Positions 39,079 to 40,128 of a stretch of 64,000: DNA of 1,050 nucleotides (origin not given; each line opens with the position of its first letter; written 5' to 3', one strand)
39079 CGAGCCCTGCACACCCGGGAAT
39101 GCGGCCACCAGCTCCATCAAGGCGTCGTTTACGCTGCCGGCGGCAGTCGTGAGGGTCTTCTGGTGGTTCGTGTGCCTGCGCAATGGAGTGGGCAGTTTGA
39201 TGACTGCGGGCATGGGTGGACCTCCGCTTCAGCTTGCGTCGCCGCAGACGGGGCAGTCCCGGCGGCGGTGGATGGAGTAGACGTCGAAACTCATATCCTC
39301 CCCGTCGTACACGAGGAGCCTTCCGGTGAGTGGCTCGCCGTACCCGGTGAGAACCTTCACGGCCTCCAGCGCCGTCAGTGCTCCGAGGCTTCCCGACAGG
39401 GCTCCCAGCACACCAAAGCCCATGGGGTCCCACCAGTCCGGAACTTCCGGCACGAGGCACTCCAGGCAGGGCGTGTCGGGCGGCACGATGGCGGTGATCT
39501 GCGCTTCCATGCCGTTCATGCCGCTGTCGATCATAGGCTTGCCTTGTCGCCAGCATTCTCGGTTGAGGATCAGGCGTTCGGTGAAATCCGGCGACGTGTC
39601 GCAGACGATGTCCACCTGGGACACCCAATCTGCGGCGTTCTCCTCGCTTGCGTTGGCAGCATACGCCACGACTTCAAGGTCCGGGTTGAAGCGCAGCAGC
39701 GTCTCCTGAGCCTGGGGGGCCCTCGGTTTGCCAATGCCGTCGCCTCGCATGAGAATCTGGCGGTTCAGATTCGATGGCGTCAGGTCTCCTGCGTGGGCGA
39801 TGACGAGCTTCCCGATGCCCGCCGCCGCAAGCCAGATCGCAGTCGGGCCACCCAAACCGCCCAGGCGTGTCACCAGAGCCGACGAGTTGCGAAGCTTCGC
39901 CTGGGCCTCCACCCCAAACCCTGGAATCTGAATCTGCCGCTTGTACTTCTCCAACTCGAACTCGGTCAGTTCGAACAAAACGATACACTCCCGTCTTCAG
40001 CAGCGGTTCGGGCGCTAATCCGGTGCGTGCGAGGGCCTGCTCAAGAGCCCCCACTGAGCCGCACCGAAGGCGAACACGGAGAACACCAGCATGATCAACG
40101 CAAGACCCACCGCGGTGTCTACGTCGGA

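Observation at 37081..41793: Seven-gene operon fusing oxyanion transport with a ubiquitin-like protein and two E1-like enzymes (ModA-ModB-E1-Ubl-E1-ChrA-ChrA)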

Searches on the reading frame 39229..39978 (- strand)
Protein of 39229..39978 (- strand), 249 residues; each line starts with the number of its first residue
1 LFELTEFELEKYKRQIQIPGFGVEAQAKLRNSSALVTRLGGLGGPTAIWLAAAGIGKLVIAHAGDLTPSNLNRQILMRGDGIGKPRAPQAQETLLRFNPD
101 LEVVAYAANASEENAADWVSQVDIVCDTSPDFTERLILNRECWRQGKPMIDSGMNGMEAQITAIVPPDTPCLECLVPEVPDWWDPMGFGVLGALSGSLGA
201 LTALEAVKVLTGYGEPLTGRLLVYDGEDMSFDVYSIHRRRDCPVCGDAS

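Call 3: search_protein_families(library=pfam, proteins=[window:39229-39978:-], max_evalue=0.01)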
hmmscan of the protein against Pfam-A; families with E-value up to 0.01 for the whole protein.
window:39229-39978:- (249 aa): 1 family
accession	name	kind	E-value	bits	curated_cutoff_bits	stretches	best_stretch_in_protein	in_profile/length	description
PF00899.27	ThiF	-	7.6e-54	182.8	28.1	1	12-244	1-238/238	ThiF family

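Call 4: search_protein_families(library=ncbifam, proteins=[window:39229-39978:-], max_evalue=0.01)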
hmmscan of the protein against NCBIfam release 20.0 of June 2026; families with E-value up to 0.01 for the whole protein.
window:39229-39978:- (249 aa): 20 families
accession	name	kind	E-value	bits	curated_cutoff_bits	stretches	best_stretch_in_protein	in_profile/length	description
NF047750.1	SAMPActivE1UbaA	equivalog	5.4e-59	199.7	450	1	4-248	5-251/270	SAMP-activating enzyme E1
NF006444.0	PRK08762.1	equivalog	2.3e-58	197.7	449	1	6-247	122-369/387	molybdopterin-synthase adenylyltransferase MoeB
NF004281.0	PRK05690.1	subfamily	4.5e-57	193.1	266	1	3-246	4-249/250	molybdopterin-synthase adenylyltransferase MoeB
NF006204.0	PRK08328.1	equivalog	8e-48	163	339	1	4-234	2-229/231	hypothetical protein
TIGR02355.1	moeB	equivalog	2.2e-44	151.6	376.55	1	8-245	1-240/240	molybdopterin-synthase adenylyltransferase MoeB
NF005902.0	PRK07878.1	equivalog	5.9e-44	150.5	647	1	3-243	14-261/392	adenylyltransferase/sulfurtransferase MoeZ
NF005646.0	PRK07411.1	equivalog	6.3e-43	147.4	633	1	3-244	10-254/390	molybdopterin-synthase adenylyltransferase MoeB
TIGR02356.1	adenyl_thiF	equivalog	8e-41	139.7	275.25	1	11-210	1-203/203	thiazole biosynthesis adenylyltransferase ThiF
NF004111.0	PRK05600.1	equivalog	5.4e-36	124.5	437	1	2-236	12-252/371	ThiF family adenylyltransferase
NF009123.0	PRK12475.1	subfamily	7.2e-30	104.4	510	1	10-247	3-245/338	MoeB/ThiF family adenylyltransferase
NF006395.0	PRK08644.1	equivalog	7.1e-19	68.3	159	1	24-159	23-160/215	sulfur carrier protein ThiS adenylyltransferase ThiF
NF006077.0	PRK08223.1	equivalog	9.6e-17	60.9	266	1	23-165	20-164/296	hypothetical protein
TIGR02354.1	thiF_fam2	equivalog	3.8e-16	59.6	152.2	1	24-158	14-150/200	thiamine biosynthesis protein ThiF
NF011424.0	PRK14851.1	subfamily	6.3e-13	47.6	1170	1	7-158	21-172/679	hypothetical protein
TIGR01408.1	Ube1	subfamily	4.1e-11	41.3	750.05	1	15-167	403-564/1008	ubiquitin-activating enzyme E1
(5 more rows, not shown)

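Call 5: find_homologous_proteins(query=window:39229-39978:-)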
Query window:39229-39978:- (249 aa): 1888 proteins with E <= 0.001 among 3271 candidates; the best 120 are listed.
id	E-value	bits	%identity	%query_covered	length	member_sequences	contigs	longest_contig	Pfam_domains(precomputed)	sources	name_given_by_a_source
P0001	4.1e-160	549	96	100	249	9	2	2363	PF00899.28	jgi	-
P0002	1.1e-146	505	88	98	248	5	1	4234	PF00899.28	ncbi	-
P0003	7.4e-143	493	85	99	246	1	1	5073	PF00899.28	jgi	-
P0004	2.6e-140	484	85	99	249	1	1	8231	PF00899.28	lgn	-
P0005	4.3e-140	483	84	98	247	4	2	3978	PF00899.28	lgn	-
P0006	1.7e-139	482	83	98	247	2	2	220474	PF00899.28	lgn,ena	-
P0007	4.2e-139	480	83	99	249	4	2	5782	PF00899.28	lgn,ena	-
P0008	3.4e-138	477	81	99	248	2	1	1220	PF00899.28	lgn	-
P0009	1.2e-137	476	83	99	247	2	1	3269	PF00899.28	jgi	-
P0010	2.9e-137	474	82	99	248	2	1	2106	PF00899.28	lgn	-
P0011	3.1e-137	474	81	99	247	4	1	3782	PF00899.28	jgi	jgi:molybdopterin/thiamine biosynthesis adenylyltransferase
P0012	2.8e-134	464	78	99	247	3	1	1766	PF00899.28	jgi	jgi:molybdopterin/thiamine biosynthesis adenylyltransferase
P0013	3.8e-134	464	78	99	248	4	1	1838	PF00899.28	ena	-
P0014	5.6e-133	460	79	99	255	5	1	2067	PF00899.28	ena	-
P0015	1.5e-132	459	78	99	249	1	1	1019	PF00899.28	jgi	jgi:molybdopterin/thiamine biosynthesis adenylyltransferase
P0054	9.2e-117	407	71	99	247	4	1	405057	PF00899.28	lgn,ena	-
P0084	2.3e-97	344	63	99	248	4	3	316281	PF00899.28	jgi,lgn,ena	jgi:molybdopterin/thiamine biosynthesis adenylyltransferase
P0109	5.1e-93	329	59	99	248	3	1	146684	PF00899.28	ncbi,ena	-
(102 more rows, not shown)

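Call 8: find_encoding_contigs(protein=P0054, flank=10000, max_places=3)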
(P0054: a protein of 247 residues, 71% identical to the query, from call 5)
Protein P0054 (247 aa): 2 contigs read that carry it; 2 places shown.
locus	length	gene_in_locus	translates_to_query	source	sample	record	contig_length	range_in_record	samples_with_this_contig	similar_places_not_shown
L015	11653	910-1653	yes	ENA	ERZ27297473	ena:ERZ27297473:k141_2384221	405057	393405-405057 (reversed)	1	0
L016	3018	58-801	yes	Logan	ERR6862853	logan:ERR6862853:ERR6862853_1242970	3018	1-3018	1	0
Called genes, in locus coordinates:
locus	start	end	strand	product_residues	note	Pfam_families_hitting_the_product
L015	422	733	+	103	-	-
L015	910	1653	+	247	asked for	PF00899:ThiF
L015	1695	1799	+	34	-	-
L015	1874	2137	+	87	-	PF13396:PLDc_N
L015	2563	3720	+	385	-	PF00657:Lipase_GDSL (faint), PF13472:Lipase_GDSL_2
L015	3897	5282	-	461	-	PF02878:PGM_PMM_I, PF02879:PGM_PMM_II, PF02880:PGM_PMM_III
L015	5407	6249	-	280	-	PF01261:AP_endonuc_2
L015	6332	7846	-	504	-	PF17170:DUF5128 (faint), PF01436:NHL (faint), PF08450:SGL (faint), PF13860:FlgD_ig (weak)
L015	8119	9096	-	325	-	PF01408:GFO_IDH_MocA, PF22725:GFO_IDH_MocA_C3, PF02894:GFO_IDH_MocA_C (weak)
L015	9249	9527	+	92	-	-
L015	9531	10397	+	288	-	-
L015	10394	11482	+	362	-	PF01408:GFO_IDH_MocA, PF22725:GFO_IDH_MocA_C3 (faint), PF21252:Glyco_hydro_109_C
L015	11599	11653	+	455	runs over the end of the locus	-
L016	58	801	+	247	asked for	PF00899:ThiF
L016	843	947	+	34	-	-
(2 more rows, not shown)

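Call 9: find_encoding_contigs(protein=P0084, flank=10000, max_places=3)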
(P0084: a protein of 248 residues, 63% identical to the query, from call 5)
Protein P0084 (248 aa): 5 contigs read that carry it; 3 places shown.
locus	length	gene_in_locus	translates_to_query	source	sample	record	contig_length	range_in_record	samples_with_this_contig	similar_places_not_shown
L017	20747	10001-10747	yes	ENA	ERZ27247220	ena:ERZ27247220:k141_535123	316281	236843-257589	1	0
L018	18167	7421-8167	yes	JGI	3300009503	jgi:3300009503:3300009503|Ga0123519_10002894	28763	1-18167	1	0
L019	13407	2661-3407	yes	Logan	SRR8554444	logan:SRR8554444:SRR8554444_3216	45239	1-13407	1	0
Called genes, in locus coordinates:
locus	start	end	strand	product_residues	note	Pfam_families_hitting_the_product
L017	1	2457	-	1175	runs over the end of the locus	PF00395:SLH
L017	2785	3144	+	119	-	PF22747:Zn_ribbon_DUF2089, PF09862:DUF2089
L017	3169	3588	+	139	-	PF22746:SHOCT-like_DUF2089-C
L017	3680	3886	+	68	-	-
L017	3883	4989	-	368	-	PF01208:URO-D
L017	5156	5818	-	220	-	-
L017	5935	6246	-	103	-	PF12732:YtxH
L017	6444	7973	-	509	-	PF19568:Spore_III_AA, PF25516:PTPase, PF01424:R3H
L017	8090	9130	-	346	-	PF00155:Aminotran_1_2 (weak), PF01053:Cys_Met_Meta_PP (weak), PF01212:Beta_elim_lyase, PF01041:DegT_DnrJ_EryC1 (faint)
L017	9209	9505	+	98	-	-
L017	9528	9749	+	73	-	-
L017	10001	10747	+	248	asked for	PF00899:ThiF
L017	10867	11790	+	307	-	-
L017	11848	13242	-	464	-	PF07690:MFS_1, PF13347:MFS_2, PF12832:MFS_1_like (faint), PF00083:Sugar_tr (weak), PF07690:MFS_1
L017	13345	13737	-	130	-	PF01986:DUF123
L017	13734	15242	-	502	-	-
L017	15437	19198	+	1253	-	PF01074:Glyco_hydro_38N, PF09261:Alpha-mann_mid, PF07748:Glyco_hydro_38C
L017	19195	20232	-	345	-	PF04613:LpxD, PF25084:LbH_EIF2B (faint), PF25087:GMPPB_C (faint), PF00132:Hexapep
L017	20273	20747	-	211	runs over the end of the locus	PF03938:OmpH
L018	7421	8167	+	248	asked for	PF00899:ThiF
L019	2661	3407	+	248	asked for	PF00899:ThiF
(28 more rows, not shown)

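Call 10: find_encoding_contigs(protein=P0109, flank=10000, max_places=3)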
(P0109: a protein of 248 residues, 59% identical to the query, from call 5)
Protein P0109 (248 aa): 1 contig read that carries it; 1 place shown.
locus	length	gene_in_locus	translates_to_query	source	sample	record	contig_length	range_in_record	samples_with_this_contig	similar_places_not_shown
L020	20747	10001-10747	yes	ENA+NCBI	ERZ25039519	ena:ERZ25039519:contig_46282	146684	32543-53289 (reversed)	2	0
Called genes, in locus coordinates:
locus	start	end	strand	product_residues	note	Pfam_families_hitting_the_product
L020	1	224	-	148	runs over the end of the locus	PF13424:TPR_12, PF00515:TPR_1 (weak), PF13414:TPR_11, PF13432:TPR_16, PF14559:TPR_19, PF00515:TPR_1, PF13414:TPR_11, PF14559:TPR_19, +10 more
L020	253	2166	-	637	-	PF13365:Trypsin_2, PF21033:RMD1-3 (faint), PF00515:TPR_1 (faint), PF14559:TPR_19 (weak), PF13414:TPR_11 (weak), PF23914:TPR_CcmH_CycH (weak), PF13414:TPR_11 (weak), PF13432:TPR_16 (weak), +5 more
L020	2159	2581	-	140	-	-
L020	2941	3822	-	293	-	PF01259:SAICAR_synt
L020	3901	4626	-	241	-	PF01925:TauE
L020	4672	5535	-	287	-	PF07885:Ion_trans_2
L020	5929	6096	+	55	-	-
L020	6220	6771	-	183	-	PF03729:DUF308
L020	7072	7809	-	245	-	PF00005:ABC_tran, PF13304:AAA_21 (faint)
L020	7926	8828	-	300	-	PF00664:ABC_membrane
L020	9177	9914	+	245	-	-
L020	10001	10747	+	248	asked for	PF00899:ThiF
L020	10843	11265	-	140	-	-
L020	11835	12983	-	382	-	PF07690:MFS_1, PF13347:MFS_2, PF07690:MFS_1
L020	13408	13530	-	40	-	-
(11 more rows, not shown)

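Call 20: search_solved_structures(query=window:39229-39978:-, show_alignments=2, max_evalue=1e-10)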
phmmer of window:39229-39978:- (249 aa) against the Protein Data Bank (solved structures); distinct sequences matched with E-value up to 1e-10: 40.
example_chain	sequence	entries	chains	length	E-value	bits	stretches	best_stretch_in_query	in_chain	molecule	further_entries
1zfn_A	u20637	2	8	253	7.9e-42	146.7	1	8-248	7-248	Adenylyltransferase thiF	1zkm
1zud_1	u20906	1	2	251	9.5e-42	146.4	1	8-248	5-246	Adenylyltransferase thiF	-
1jw9_B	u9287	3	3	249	9.6e-39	136.6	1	1-246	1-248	MOLYBDOPTERIN BIOSYNTHESIS MOEB PROTEIN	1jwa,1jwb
6z6s_DDD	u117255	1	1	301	7.1e-24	87.9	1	4-212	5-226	Adenylyltransferase and sulfurtransferase uba4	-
6yuc_D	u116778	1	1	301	7.1e-24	87.9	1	4-212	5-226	Adenylyltransferase and sulfurtransferase uba4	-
6yub_B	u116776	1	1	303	1e-23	87.4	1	4-212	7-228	Adenylyltransferase and sulfurtransferase uba4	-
6yub_A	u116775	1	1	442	1.7e-23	86.6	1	4-212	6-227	Adenylyltransferase and sulfurtransferase uba4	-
8se9_A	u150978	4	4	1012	1.9e-21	79.9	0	13-170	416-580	Ubiquitin-like modifier-activating enzyme 7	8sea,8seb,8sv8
8oif_A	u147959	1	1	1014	1.9e-21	79.9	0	13-170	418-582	Ubiquitin-like modifier-activating enzyme 7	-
9mc4_A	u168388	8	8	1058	3.1e-18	69.4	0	11-161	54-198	Ubiquitin-like modifier-activating enzyme 1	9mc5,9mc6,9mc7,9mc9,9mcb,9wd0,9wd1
6dc6_A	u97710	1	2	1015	3.1e-18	69.4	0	12-161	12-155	Ubiquitin-like modifier-activating enzyme 1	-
3h5n_A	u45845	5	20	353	1.1e-16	64.4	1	23-175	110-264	MccB protein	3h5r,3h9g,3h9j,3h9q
3h5a_A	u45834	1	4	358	1.1e-16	64.3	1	23-175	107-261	MccB protein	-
6om4_A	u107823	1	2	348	1.6e-16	63.8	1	23-175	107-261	MccB protein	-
9qgg_B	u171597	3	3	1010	2.1e-16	63.4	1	16-169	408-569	E1 ubiquitin-activating enzyme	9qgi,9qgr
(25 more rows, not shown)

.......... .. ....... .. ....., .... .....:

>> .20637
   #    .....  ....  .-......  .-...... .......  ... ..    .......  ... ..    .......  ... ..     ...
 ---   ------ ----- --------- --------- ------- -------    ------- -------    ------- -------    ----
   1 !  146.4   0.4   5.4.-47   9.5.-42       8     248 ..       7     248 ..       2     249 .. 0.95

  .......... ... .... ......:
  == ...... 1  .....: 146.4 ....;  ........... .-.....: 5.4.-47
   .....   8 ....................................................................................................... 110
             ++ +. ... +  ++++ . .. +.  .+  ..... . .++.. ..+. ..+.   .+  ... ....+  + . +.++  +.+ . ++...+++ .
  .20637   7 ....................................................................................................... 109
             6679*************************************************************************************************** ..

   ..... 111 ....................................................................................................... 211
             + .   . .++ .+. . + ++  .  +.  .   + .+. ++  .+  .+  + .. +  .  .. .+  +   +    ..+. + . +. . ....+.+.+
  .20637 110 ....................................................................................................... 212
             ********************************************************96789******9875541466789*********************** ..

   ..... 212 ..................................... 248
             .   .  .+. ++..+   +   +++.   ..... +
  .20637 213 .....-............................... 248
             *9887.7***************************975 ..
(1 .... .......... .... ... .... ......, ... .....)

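Call 33: search_protein_representatives(protein=window:39229-39978:-)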
Query: 249 residues. Proteins with E-value up to 0.001 (for the whole library): 21485; up to 1e-10: 9098; up to 1e-30: 1265. The best 150 are listed.
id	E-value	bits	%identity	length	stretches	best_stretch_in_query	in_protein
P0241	2.3e-73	263.2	50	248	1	4-246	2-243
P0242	1.0e-64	234.8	44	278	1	4-247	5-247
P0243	3.0e-64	233.3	47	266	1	3-247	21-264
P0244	1.0e-63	231.6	48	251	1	7-246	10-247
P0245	2.5e-61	223.7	47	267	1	8-247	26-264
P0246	1.8e-58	214.4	46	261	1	3-246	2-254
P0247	5.8e-56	206.2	43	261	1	8-248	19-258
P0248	1.1e-55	205.3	41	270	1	4-248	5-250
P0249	7.5e-55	202.5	39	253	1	3-246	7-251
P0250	2.6e-54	200.7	50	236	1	4-191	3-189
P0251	8.7e-54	199.0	42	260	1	4-246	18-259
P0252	5.5e-53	196.4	42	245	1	9-246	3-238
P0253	7.8e-53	195.9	41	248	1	4-247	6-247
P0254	2.3e-52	194.4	48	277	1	3-203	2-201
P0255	9.1e-51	189.1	41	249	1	2-247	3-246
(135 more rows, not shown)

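Call 35: list_cluster_members(proteins=[P0241, P0242, P0243, P0244, P0245, P0246, P0247, P0248, P0249, P0251])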
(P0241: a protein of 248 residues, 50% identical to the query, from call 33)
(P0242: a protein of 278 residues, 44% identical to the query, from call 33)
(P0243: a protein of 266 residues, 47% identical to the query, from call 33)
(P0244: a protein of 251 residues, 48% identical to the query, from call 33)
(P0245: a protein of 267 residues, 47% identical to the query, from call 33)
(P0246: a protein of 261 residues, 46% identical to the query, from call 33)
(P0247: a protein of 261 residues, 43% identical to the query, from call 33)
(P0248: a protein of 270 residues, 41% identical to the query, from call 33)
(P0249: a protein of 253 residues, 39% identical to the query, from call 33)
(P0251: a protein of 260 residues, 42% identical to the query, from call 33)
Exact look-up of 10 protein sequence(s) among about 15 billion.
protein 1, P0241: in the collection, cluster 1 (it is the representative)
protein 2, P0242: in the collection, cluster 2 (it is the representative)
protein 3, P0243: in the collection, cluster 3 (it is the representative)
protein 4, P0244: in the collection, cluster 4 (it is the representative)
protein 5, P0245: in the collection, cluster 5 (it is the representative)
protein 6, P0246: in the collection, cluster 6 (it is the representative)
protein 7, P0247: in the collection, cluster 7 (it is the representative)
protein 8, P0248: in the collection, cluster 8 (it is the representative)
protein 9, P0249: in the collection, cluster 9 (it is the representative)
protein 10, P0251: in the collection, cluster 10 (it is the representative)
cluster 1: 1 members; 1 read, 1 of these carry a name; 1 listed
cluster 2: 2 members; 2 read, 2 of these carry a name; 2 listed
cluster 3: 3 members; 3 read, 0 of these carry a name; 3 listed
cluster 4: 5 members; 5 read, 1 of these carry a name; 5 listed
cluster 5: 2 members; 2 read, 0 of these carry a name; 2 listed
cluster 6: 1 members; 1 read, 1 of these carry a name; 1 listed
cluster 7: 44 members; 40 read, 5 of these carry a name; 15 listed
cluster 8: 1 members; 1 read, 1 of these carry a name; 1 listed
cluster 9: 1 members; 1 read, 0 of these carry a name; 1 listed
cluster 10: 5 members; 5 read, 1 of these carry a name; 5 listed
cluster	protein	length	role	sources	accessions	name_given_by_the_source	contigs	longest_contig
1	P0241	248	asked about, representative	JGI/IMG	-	molybdopterin/thiamine biosynthesis adenylyltransferase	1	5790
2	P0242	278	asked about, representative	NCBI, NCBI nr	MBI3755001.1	MAG: HesA/MoeB/ThiF family protein [Deltaproteobacteria bacterium] | HesA/MoeB/ThiF family protein [Deltaproteobacteria bacterium]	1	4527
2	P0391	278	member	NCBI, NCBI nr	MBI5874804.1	MAG: HesA/MoeB/ThiF family protein [Deltaproteobacteria bacterium] | HesA/MoeB/ThiF family protein [Deltaproteobacteria bacterium]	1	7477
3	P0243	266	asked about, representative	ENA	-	-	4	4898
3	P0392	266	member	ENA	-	-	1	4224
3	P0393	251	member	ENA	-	-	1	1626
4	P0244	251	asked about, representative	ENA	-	-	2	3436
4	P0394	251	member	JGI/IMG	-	molybdopterin-synthase adenylyltransferase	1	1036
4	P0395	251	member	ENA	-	-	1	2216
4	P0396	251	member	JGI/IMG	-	-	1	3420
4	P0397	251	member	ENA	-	-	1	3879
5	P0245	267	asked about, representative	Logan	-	-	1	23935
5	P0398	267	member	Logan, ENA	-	-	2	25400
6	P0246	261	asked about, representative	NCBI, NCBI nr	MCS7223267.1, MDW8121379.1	MAG: HesA/MoeB/ThiF family protein [Armatimonadetes bacterium] | HesA/MoeB/ThiF family protein [Armatimonadota bacterium]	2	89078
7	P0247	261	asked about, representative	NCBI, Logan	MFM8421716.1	MAG: HesA/MoeB/ThiF family protein [Verrucomicrobiota bacterium]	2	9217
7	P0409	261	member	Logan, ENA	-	-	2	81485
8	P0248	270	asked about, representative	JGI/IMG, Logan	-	molybdopterin/thiamine biosynthesis adenylyltransferase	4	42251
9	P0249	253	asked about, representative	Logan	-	-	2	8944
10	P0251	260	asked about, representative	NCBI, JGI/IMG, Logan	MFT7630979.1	MAG: molybdopterin/thiamine biosynthesis adenylyltransferase [Mariniblastus sp.] | molybdopterin/thiamine biosynthesis adenylyltransferase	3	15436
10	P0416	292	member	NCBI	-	-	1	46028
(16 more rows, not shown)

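Call 36: find_encoding_contigs(protein=P0409, flank=6000, max_places=2)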
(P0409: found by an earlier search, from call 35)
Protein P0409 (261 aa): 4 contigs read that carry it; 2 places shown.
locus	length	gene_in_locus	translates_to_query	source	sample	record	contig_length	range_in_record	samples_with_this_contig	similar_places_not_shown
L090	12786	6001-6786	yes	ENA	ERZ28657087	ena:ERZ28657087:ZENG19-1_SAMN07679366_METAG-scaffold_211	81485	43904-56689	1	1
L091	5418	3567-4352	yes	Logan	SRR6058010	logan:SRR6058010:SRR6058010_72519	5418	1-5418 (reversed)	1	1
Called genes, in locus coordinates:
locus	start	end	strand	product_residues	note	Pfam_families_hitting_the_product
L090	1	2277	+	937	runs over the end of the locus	PF07679:I-set, PF13927:Ig_3, PF13205:Big_5 (weak), PF07691:PA14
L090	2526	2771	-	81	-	-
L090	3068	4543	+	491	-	PF01547:SBP_bac_1 (faint), PF13531:SBP_bac_11, PF12974:Phosphonate-bd (faint), PF12727:PBP_like (faint), PF13531:SBP_bac_11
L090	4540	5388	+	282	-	PF00528:BPD_transp_1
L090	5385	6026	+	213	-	PF00005:ABC_tran, PF02463:SMC_N (faint), PF13304:AAA_21 (faint)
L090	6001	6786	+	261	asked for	PF00899:ThiF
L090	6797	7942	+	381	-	-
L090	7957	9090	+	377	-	PF12704:MacB_PCD, PF02687:FtsX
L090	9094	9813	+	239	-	PF13191:AAA_16 (weak), PF00005:ABC_tran, PF13304:AAA_21 (faint)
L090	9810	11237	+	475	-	PF01011:PQQ (faint), PF13360:PQQ_2, PF13570:Beta-prop_ACSF4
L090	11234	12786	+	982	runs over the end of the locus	PF13385:Laminin_G_3, PF13360:PQQ_2 (weak)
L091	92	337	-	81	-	-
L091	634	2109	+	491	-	PF01547:SBP_bac_1 (faint), PF13531:SBP_bac_11, PF12974:Phosphonate-bd (faint), PF12727:PBP_like (faint), PF13531:SBP_bac_11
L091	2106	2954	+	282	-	PF00528:BPD_transp_1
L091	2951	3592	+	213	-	PF00005:ABC_tran, PF02463:SMC_N (faint), PF13304:AAA_21 (faint)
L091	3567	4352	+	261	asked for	PF00899:ThiF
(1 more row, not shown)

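Call 37: find_encoding_contigs(protein=P0246, flank=6000, max_places=2)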
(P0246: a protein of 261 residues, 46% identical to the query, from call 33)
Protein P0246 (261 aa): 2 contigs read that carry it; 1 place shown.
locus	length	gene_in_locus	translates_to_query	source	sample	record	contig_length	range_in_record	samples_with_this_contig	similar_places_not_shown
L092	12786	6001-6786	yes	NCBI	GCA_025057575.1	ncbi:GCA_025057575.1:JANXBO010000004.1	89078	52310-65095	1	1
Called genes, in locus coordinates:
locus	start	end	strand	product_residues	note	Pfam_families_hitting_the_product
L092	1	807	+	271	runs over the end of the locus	PF05721:PhyH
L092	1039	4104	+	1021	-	PF02985:HEAT (faint), PF13513:HEAT_EZ (faint), PF23227:HEAT_MROH2B_C (faint), PF12717:Cnd1 (faint), PF13646:HEAT_2 (weak)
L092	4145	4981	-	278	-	PF01209:Ubie_methyltran, PF13489:Methyltransf_23, PF13847:Methyltransf_31, PF08241:Methyltransf_11, PF08242:Methyltransf_12, PF13649:Methyltransf_25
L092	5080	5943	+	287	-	PF03668:RapZ-like_N, PF22740:PapZ_C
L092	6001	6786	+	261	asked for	PF00899:ThiF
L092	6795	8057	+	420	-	PF03773:ArsP_1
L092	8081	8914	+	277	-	PF13531:SBP_bac_11, PF12974:Phosphonate-bd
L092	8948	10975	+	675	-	PF13531:SBP_bac_11, PF01547:SBP_bac_1, PF04069:OpuAC (faint), PF12727:PBP_like (faint), PF01547:SBP_bac_1, PF12974:Phosphonate-bd (weak), PF13531:SBP_bac_11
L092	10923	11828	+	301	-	PF00528:BPD_transp_1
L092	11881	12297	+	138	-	PF00210:Ferritin, PF02915:Rubrerythrin (weak)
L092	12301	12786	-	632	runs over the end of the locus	PF20581:DUF6785, PF20580:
